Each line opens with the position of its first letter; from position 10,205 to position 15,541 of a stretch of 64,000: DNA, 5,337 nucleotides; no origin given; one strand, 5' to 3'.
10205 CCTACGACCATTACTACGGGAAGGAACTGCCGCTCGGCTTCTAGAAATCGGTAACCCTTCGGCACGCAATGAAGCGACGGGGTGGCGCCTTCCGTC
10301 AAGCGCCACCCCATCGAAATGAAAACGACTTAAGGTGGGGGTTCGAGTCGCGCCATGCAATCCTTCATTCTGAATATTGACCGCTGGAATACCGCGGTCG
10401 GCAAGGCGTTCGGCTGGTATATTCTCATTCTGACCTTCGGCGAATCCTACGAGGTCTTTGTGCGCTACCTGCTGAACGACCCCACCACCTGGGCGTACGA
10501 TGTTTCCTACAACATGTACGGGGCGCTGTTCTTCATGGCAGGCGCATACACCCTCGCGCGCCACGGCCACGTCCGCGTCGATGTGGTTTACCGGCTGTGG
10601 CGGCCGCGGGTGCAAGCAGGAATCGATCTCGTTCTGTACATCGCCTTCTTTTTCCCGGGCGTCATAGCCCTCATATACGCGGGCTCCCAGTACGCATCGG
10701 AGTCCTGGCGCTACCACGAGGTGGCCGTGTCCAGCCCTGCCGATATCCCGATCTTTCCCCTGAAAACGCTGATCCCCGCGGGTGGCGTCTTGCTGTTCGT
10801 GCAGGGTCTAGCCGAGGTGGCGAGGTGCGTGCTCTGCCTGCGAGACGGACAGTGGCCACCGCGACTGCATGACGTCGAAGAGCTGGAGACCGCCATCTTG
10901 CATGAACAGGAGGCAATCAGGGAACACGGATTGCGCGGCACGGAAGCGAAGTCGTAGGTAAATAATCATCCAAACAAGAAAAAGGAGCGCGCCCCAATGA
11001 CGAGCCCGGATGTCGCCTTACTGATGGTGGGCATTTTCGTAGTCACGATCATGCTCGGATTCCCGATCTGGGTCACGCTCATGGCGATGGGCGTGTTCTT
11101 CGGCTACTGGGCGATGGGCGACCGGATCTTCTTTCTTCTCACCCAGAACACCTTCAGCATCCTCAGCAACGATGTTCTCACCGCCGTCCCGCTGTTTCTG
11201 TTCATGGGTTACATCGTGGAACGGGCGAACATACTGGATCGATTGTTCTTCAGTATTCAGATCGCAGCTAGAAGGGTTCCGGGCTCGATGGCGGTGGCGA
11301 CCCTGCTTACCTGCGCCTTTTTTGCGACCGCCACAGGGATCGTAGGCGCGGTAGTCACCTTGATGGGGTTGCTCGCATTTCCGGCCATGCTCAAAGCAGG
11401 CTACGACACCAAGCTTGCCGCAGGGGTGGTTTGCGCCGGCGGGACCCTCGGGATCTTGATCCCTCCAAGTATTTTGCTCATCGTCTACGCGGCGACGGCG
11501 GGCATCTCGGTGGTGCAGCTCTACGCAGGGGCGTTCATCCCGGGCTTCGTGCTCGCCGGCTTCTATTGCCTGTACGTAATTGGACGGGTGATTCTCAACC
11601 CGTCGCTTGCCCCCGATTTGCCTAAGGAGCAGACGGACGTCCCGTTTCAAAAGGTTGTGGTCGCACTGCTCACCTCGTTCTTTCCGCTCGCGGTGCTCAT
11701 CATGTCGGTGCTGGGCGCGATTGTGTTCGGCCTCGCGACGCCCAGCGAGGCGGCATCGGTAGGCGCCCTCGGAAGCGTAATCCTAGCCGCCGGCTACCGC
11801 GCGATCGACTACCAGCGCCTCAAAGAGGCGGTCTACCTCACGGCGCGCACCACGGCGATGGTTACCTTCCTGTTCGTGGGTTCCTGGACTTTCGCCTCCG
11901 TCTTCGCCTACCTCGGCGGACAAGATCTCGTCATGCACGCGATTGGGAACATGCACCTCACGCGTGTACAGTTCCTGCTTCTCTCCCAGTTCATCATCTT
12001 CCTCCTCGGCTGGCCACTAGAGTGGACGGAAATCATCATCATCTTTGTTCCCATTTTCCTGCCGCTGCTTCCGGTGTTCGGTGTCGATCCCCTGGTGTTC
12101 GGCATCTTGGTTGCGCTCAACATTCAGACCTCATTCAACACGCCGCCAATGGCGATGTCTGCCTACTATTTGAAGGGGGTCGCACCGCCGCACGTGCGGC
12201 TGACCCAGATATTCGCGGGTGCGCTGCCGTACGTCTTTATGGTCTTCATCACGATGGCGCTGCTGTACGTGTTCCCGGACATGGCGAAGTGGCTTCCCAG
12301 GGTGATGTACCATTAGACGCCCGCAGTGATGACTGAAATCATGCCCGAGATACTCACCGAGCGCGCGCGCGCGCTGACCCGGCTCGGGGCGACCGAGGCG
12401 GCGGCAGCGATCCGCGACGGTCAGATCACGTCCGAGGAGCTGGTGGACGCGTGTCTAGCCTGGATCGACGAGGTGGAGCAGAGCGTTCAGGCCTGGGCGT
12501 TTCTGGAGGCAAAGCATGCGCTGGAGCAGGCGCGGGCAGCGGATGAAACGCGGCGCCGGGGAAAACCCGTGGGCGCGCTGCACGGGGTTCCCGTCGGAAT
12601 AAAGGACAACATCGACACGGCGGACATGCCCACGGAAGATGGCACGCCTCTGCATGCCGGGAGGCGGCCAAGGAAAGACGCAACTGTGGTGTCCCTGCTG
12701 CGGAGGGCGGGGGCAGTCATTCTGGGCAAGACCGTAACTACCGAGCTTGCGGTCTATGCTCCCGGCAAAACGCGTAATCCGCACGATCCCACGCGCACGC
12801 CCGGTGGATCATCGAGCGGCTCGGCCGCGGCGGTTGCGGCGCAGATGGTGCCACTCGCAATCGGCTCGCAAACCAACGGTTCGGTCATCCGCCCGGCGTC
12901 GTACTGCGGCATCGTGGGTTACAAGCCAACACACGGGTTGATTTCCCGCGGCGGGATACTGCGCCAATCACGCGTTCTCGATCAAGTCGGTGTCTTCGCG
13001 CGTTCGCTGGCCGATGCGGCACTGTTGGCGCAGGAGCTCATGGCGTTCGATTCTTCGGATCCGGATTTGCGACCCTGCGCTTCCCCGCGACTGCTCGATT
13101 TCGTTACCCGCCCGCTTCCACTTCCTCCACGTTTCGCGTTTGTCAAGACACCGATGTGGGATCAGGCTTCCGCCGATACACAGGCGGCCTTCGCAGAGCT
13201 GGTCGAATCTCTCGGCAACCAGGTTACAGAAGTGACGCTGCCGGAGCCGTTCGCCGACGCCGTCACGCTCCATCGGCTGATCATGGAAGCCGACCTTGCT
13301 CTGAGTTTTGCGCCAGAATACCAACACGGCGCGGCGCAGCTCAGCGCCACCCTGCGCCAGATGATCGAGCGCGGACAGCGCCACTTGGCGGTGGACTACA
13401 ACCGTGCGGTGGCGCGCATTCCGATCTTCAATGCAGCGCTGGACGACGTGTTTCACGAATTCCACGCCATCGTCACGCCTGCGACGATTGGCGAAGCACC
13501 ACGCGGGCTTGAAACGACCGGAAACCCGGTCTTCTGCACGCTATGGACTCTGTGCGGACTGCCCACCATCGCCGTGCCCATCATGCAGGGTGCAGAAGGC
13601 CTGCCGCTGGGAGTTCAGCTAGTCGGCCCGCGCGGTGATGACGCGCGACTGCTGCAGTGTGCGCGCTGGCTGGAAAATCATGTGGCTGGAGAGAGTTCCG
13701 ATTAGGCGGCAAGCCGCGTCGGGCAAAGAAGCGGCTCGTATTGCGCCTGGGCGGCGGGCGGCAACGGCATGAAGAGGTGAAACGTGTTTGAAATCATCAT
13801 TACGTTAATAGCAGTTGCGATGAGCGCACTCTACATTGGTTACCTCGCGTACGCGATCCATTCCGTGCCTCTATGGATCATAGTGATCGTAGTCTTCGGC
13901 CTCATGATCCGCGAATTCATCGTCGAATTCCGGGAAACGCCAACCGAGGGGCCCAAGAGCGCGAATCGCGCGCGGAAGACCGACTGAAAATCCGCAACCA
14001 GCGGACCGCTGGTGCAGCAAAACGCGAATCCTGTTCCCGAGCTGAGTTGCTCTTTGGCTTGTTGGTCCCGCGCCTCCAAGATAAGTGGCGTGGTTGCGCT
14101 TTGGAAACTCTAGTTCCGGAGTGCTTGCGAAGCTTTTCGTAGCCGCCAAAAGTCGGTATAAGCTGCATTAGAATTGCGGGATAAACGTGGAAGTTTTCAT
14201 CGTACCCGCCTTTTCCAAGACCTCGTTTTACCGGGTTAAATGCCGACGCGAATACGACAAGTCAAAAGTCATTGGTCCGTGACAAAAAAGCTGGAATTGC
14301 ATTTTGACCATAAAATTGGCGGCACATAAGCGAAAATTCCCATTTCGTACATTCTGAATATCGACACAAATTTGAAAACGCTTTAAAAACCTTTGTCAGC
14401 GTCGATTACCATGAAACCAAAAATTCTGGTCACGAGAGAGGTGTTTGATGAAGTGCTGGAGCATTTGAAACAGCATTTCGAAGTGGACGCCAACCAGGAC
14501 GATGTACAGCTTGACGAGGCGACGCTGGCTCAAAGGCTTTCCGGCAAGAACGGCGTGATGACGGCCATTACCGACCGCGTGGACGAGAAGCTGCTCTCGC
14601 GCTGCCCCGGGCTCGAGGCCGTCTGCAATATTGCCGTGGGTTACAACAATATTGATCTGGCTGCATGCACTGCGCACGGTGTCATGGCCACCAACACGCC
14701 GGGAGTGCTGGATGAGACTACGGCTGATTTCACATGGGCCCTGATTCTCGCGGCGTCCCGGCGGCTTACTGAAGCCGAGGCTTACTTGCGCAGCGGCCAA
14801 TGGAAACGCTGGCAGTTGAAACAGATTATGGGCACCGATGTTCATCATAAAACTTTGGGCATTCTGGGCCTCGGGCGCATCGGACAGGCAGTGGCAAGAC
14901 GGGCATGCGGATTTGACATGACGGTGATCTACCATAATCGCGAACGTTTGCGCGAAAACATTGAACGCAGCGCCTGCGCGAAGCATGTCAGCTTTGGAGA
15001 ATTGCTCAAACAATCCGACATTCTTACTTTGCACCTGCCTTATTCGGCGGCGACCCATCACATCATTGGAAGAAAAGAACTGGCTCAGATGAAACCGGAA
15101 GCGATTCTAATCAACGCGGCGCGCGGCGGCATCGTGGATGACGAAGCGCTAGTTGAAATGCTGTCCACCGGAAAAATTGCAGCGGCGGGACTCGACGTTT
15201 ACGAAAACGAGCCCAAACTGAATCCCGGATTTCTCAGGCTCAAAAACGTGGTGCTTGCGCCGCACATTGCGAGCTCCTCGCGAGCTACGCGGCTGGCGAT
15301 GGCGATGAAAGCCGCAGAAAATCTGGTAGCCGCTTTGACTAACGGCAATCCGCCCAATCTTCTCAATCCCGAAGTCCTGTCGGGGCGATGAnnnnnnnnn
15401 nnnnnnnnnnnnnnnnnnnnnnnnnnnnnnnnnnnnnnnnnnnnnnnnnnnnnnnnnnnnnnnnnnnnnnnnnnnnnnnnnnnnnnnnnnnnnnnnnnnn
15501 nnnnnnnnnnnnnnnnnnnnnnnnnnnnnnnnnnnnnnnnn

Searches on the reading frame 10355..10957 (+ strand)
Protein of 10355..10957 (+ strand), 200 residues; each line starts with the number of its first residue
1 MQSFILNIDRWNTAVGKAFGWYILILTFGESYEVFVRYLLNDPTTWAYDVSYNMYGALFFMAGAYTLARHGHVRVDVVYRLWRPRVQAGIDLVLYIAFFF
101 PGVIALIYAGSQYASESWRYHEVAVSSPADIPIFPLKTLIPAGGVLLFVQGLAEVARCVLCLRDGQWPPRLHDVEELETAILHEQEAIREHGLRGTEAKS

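Call 23: search_protein_families(library=pfam, proteins=[window:10355-10957:+], max_evalue=0.00001)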
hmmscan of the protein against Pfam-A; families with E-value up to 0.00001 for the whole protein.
window:10355-10957:+ (200 aa): 1 family
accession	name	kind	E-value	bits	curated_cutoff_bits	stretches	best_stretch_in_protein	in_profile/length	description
PF04290.18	DctQ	-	6.8e-23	81.4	28.3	1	32-159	7-130/132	Tripartite ATP-independent periplasmic transporters, DctQ component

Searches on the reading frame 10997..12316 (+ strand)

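Call 23: search_protein_families(library=pfam, proteins=[window:10997-12316:+], max_evalue=0.00001)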
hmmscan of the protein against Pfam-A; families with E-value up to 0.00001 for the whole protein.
window:10997-12316:+ (439 aa): 1 family
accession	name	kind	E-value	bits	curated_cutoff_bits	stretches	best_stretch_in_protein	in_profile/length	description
PF06808.19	DctM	-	1.2e-67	229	23.8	1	11-429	1-413/413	Tripartite ATP-independent periplasmic transporter, DctM component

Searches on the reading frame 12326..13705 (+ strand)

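Call 23: search_protein_families(library=pfam, proteins=[window:12326-13705:+], max_evalue=0.00001)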
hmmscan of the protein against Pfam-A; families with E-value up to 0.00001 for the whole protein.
window:12326-13705:+ (459 aa): 1 family
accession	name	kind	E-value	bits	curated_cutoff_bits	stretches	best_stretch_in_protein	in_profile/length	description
PF01425.27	Amidase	-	6.5e-94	315.9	27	1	38-443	1-445/445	Amidase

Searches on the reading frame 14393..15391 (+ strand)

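Call 23: search_protein_families(library=pfam, proteins=[window:14393-15391:+], max_evalue=0.00001)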
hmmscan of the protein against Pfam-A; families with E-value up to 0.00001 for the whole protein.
window:14393-15391:+ (332 aa): 2 families
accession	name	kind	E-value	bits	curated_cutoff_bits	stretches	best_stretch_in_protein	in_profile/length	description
PF02826.25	2-Hacid_dh_C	-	3e-62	209.6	25.1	1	116-293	2-178/178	D-isomer specific 2-hydroxyacid dehydrogenase, NAD binding domain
PF00389.36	2-Hacid_dh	-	3e-29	101.8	24.6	1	11-325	1-134/134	D-isomer specific 2-hydroxyacid dehydrogenase, catalytic domain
